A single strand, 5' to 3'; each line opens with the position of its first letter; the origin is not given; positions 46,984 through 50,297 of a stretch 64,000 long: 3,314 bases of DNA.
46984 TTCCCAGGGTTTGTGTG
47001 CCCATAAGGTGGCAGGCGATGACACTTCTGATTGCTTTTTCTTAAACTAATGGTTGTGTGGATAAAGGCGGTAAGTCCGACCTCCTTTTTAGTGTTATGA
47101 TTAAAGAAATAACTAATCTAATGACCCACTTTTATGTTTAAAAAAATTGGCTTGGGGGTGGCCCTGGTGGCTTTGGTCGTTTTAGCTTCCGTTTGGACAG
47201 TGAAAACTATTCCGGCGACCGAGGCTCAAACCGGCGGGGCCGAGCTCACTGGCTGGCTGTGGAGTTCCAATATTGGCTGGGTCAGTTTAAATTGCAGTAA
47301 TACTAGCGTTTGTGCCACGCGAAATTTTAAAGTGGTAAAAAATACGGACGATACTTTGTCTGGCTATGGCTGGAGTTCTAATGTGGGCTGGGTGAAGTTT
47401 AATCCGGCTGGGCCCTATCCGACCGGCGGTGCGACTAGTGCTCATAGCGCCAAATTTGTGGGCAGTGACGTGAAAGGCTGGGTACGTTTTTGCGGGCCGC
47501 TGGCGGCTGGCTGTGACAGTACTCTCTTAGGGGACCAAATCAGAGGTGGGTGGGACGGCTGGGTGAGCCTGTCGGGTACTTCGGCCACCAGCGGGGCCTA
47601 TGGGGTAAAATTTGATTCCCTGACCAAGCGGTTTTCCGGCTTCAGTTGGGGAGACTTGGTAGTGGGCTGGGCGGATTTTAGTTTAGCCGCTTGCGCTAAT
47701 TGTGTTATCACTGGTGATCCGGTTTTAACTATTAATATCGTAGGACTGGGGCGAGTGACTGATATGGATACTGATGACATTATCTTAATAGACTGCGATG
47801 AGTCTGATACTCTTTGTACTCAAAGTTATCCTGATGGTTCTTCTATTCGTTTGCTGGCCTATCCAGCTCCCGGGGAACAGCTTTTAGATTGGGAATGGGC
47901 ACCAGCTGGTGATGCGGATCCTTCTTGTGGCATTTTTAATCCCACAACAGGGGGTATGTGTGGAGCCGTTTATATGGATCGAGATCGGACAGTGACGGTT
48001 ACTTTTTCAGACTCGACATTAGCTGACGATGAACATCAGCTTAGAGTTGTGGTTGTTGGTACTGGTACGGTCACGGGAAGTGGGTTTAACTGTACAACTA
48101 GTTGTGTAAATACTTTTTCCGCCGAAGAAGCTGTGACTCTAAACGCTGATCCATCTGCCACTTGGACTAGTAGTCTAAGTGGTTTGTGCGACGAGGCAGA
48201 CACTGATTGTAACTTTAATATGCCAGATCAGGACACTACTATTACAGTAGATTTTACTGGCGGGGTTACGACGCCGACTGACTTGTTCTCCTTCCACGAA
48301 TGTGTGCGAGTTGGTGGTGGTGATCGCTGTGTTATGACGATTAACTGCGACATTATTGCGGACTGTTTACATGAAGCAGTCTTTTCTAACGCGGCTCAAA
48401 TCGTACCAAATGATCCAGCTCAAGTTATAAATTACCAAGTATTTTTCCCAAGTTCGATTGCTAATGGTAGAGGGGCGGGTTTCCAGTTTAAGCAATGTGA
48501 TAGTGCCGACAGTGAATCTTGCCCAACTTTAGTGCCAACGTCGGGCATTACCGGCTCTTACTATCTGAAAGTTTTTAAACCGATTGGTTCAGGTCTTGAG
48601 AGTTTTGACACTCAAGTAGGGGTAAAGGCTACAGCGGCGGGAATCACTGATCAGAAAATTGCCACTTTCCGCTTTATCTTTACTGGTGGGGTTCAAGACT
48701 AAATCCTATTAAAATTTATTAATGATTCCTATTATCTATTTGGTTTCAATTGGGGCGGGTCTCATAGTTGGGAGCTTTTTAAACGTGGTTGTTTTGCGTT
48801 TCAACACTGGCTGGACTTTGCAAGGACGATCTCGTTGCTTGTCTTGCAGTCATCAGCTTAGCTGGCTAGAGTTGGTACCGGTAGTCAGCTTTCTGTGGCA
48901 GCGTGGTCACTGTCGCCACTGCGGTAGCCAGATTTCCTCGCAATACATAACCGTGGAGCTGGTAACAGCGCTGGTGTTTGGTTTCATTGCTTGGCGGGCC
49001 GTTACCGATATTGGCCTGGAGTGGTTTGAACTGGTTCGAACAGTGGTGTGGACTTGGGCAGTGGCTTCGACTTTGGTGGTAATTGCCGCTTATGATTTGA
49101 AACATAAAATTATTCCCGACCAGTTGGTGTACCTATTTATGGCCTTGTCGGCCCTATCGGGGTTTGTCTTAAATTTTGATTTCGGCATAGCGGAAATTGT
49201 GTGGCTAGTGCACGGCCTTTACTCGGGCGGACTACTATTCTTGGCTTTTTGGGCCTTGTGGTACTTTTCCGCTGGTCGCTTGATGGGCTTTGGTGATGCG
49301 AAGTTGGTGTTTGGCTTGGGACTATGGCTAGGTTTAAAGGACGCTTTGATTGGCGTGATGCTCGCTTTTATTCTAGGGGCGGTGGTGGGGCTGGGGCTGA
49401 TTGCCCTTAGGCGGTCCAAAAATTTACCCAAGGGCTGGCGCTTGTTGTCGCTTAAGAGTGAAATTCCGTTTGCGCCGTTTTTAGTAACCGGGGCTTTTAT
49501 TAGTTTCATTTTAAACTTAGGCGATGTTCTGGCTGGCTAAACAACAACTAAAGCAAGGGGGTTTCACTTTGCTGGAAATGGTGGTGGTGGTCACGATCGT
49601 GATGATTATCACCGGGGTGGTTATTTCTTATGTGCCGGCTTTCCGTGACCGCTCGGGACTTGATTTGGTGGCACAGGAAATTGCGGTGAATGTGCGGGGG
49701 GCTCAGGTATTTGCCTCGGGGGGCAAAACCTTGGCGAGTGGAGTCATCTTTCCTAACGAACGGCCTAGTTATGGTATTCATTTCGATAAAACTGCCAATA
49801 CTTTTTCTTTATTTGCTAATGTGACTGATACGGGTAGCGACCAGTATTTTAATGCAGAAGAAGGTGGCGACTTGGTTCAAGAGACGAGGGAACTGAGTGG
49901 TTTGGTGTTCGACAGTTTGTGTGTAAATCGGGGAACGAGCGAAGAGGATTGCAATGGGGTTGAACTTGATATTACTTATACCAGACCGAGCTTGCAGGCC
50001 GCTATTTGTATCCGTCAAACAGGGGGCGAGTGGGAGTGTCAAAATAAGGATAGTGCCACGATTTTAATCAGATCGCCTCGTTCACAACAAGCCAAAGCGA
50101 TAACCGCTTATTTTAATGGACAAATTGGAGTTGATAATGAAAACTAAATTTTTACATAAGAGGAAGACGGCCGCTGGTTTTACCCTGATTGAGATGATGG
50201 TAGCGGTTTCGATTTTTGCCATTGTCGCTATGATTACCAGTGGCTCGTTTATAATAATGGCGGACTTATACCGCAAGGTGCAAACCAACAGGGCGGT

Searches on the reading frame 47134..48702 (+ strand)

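Call 103: search_protein_families(library=pfam, proteins=[window:47134-48702:+], max_evalue=0.001)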
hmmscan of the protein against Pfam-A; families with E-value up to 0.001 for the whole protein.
window:47134-48702:+ (522 aa): 1 family
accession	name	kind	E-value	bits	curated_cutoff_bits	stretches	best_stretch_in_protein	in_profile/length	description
PF18998.6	Flg_new_2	-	9.2e-05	22.8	23.6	0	320-375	11-70/73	Divergent InlB B-repeat domain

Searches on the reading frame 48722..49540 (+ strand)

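Call 103: search_protein_families(library=pfam, proteins=[window:48722-49540:+], max_evalue=0.001)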
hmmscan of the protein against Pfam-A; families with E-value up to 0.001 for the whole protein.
window:48722-49540:+ (272 aa): 2 families
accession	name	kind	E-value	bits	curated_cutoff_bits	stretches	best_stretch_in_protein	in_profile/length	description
PF06750.18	A24_N_bact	-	1.5e-28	99.1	23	1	13-92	3-83/84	Bacterial Peptidase A24 N-terminal domain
PF01478.23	Peptidase_A24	-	3e-13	50.5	26.5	1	113-224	2-104/104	Type IV leader peptidase family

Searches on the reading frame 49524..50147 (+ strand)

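Call 103: search_protein_families(library=pfam, proteins=[window:49524-50147:+], max_evalue=0.001)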
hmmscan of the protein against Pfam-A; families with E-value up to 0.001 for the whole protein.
window:49524-50147:+ (207 aa): 1 family
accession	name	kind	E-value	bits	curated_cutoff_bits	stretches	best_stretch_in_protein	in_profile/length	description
PF07963.17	N_methyl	-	3.4e-06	26.9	21.2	1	10-33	3-26/27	Prokaryotic N-terminal methylation motif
